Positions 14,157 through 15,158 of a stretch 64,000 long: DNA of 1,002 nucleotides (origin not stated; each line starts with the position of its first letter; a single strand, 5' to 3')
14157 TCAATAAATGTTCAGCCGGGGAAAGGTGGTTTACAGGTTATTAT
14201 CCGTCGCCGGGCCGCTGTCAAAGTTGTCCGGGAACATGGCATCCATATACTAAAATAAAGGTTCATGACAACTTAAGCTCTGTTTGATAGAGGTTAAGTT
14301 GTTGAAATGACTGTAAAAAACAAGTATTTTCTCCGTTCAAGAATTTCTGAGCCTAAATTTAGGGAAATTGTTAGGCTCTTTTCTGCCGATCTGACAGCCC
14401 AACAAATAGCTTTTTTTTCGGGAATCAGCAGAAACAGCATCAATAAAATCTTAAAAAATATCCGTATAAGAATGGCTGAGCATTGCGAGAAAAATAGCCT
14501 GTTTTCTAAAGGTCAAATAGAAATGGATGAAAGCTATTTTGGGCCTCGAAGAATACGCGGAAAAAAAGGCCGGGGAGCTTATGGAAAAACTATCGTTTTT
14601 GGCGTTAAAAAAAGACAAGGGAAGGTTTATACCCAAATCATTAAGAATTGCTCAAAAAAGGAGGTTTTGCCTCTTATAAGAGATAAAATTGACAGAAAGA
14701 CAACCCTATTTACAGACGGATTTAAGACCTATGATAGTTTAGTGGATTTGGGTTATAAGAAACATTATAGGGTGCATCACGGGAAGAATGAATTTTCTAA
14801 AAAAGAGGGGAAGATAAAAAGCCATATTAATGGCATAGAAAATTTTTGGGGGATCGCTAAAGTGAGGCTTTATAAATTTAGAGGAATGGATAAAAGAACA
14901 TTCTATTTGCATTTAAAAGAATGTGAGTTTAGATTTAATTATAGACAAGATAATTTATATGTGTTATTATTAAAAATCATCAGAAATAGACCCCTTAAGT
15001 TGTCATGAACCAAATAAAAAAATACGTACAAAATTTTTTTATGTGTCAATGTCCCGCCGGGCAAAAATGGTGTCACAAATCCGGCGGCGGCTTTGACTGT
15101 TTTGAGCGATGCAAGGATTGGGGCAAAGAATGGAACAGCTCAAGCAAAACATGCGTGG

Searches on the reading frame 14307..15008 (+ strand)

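Call 27: search_protein_families(library=pfam, proteins=[window:14307-15008:+], max_evalue=0.00001)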
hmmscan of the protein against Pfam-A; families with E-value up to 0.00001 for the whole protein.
window:14307-15008:+ (233 aa): 1 family
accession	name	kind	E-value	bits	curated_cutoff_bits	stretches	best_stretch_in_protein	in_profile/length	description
PF12762.13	DDE_Tnp_IS1595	-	2.1e-25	90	27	1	68-211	3-153/153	ISXO2-like transposase domain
